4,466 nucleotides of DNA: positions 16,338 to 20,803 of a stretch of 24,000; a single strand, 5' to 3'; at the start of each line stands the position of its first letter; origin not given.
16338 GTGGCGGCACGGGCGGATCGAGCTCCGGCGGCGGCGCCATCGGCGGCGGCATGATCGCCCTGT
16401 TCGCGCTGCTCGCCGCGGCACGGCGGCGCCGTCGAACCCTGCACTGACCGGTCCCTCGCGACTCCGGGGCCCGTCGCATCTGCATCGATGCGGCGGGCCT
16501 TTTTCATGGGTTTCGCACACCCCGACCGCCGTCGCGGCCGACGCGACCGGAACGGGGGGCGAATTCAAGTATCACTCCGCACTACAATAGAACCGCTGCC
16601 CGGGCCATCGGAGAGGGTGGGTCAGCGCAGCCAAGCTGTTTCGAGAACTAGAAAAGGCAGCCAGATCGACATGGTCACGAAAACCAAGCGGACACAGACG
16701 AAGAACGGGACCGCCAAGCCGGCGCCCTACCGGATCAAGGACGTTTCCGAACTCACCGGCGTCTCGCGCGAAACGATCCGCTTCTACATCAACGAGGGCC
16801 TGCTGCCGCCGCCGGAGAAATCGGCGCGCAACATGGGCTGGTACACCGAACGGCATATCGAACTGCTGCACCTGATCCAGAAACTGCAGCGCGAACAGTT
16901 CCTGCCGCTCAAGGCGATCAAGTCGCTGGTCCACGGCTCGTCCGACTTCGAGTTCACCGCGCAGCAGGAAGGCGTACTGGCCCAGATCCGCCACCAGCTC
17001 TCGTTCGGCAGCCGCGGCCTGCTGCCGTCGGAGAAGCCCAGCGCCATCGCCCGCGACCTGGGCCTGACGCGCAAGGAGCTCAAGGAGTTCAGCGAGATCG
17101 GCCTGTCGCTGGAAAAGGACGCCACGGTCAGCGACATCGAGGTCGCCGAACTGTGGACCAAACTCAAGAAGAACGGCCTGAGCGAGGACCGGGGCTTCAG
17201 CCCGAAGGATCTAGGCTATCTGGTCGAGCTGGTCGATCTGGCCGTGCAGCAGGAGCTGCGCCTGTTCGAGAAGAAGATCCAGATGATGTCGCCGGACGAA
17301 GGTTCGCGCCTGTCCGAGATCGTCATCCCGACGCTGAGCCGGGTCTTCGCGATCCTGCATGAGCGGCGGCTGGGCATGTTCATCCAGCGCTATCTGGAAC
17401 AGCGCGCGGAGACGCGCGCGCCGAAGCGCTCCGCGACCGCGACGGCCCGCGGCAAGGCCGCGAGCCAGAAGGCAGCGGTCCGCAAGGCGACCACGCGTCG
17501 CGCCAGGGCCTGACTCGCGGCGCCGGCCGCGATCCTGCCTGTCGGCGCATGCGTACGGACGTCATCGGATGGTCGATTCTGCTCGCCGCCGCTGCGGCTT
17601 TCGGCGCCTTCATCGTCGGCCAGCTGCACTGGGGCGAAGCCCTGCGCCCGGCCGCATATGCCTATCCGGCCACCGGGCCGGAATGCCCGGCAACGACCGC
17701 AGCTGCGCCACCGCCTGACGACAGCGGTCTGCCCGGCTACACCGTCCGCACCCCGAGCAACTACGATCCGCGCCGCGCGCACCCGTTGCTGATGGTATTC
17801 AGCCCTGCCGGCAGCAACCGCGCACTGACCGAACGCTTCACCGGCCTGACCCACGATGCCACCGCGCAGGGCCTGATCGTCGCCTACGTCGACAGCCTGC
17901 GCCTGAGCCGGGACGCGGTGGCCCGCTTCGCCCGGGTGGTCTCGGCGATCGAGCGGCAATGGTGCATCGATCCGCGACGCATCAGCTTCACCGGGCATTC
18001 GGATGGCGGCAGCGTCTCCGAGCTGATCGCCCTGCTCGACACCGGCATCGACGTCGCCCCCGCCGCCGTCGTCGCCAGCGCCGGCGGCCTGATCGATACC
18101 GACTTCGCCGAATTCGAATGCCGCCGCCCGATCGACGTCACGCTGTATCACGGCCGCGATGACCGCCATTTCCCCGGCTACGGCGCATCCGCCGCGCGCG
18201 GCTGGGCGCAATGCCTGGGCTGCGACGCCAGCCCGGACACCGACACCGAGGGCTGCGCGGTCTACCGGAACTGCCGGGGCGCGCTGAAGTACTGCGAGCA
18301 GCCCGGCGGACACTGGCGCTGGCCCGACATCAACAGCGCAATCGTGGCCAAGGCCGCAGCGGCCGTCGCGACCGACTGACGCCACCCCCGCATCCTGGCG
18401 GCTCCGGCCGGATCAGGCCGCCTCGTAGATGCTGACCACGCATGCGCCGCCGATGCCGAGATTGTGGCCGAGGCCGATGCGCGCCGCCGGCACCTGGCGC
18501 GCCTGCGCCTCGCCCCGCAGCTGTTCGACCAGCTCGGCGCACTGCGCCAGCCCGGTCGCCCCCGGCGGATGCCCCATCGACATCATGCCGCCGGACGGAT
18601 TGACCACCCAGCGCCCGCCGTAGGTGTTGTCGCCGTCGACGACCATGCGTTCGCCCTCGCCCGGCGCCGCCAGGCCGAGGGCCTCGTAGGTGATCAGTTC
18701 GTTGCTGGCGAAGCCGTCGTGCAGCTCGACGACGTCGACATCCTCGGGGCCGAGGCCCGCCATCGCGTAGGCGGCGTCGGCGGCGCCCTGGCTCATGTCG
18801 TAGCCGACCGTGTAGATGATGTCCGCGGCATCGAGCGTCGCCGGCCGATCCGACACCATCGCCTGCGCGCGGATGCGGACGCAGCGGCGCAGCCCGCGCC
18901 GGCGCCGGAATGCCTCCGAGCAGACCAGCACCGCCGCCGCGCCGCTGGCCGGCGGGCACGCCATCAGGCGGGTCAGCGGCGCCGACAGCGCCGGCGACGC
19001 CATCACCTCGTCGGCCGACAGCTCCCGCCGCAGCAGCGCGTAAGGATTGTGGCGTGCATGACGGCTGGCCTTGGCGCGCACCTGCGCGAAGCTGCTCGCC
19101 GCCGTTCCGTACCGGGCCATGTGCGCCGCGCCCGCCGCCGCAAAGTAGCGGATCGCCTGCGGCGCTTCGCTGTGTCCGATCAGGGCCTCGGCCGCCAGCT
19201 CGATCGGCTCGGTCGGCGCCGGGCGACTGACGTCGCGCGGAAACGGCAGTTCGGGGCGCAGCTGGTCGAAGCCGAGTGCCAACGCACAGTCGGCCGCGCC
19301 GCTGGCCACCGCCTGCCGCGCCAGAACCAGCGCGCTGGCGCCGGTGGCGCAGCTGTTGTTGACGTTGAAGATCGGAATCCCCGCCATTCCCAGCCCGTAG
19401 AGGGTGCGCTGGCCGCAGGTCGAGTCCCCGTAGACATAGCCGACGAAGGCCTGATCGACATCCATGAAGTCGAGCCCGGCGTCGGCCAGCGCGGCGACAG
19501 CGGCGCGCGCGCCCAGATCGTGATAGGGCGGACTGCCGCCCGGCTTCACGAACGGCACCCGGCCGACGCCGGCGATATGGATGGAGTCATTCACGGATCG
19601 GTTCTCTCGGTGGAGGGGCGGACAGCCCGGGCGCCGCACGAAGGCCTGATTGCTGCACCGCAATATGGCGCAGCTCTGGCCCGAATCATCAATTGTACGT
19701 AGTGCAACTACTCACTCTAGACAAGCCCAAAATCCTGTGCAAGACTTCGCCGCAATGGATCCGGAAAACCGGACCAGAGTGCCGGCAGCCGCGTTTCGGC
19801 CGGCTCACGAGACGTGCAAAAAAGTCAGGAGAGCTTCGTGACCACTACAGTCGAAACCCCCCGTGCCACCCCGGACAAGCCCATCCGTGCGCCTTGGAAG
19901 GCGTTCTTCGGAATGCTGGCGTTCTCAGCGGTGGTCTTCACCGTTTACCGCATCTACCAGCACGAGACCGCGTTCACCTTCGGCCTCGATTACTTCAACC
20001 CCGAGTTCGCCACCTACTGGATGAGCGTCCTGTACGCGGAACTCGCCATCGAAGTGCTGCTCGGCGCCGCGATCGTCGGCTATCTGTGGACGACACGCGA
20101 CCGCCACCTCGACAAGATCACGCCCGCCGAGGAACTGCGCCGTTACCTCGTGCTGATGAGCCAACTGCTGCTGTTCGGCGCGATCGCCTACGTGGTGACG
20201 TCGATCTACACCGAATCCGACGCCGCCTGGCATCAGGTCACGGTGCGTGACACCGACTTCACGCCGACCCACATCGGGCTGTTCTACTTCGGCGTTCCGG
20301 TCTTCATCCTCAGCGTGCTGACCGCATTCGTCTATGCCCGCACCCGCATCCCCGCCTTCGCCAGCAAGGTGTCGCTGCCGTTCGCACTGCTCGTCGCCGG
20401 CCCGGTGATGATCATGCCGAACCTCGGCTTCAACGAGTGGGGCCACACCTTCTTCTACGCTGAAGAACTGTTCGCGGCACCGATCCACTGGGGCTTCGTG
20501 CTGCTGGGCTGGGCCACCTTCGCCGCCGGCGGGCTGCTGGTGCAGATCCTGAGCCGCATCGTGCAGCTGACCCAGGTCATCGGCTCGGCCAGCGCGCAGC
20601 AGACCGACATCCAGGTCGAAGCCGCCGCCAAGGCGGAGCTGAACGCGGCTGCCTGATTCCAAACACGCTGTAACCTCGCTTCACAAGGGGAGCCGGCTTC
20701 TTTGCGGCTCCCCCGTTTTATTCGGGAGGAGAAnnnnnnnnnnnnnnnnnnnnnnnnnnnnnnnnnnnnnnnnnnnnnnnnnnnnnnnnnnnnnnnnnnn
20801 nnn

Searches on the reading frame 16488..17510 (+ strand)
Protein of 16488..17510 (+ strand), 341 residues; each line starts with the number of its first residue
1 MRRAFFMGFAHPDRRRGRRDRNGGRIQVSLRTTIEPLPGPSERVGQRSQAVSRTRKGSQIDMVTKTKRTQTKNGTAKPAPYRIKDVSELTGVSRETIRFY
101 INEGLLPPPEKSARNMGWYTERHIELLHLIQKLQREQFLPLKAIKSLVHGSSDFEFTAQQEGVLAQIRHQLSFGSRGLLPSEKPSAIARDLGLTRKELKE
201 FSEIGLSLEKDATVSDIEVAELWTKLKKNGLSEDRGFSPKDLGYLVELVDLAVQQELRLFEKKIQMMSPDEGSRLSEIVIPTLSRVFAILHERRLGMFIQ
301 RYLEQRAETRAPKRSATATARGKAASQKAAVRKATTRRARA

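Call 33: search_protein_families(library=pfam, proteins=[window:16488-17510:+], max_evalue=0.001)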
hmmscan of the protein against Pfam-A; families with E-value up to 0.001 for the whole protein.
window:16488-17510:+ (341 aa): 3 families
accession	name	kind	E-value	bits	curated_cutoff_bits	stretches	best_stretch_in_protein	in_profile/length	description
PF13411.12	MerR_1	-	2.1e-21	76.2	21.6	1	81-148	1-66/69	MerR HTH family regulatory protein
PF00376.29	MerR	-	3.4e-12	46.4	28.2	1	82-115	1-34/38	MerR family regulatory protein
PF12728.13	HTH_17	-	5.3e-05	23.8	27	1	81-109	2-30/51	Helix-turn-helix domain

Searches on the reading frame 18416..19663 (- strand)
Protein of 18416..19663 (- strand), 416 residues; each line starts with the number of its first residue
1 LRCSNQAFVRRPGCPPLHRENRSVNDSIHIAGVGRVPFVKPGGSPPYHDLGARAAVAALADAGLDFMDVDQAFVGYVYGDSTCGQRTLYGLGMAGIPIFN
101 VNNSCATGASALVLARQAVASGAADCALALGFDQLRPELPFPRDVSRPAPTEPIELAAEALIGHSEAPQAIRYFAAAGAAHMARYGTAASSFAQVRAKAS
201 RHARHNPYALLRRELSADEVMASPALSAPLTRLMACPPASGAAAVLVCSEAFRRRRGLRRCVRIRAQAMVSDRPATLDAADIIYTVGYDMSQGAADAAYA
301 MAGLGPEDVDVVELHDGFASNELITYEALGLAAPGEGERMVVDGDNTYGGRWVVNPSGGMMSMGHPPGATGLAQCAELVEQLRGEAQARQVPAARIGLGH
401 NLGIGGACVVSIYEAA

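Call 33: search_protein_families(library=pfam, proteins=[window:18416-19663:-], max_evalue=0.001)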
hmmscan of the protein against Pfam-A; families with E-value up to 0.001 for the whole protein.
window:18416-19663:- (416 aa): 3 families
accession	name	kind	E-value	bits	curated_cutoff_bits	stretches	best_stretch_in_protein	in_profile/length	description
PF22691.2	Thiolase_C_1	-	6.3e-35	120.5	28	1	292-404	21-132/144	Thiolase C-terminal domain-like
PF02803.24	Thiolase_C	-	3.1e-12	46.7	27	1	294-401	27-116/123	Thiolase, C-terminal domain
PF00108.29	Thiolase_N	-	5.3e-12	46.1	26.4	1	30-136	3-116/260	Thiolase, N-terminal domain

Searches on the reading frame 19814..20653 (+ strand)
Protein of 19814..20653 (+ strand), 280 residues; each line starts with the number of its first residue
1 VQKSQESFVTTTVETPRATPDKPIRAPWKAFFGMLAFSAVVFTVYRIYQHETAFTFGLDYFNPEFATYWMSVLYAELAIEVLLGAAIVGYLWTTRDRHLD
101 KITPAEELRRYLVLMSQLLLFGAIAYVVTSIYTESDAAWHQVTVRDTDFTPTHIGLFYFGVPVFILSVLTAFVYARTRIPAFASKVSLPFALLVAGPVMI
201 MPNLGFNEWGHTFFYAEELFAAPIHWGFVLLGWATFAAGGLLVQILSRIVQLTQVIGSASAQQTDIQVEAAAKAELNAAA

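Call 6: search_protein_families(library=pfam, proteins=[window:19814-20653:+], max_evalue=1)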
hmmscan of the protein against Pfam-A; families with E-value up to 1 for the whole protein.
window:19814-20653:+ (280 aa): 1 family
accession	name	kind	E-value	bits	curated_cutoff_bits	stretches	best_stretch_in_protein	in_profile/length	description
PF04896.17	AmoC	-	4.1e-79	265.8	26.7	1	31-254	21-243/245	Ammonia monooxygenase/methane monooxygenase, subunit C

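Call 7: search_protein_families(library=ncbifam, proteins=[window:19814-20653:+], max_evalue=1)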
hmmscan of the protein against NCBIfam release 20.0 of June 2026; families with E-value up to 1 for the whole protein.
window:19814-20653:+ (280 aa): 2 families
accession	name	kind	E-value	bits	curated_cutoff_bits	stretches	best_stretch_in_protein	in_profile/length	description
NF041641.1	AmoC_BACT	equivalog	6.5e-86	287.7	319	1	29-253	26-249/250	bacterial ammonia monooxygenase, subunit AmoC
TIGR03078.1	CH4_NH3mon_ox_C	equivalog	4.9e-75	252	280.6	1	32-249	11-229/231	methane monooxygenase/ammonia monooxygenase subunit C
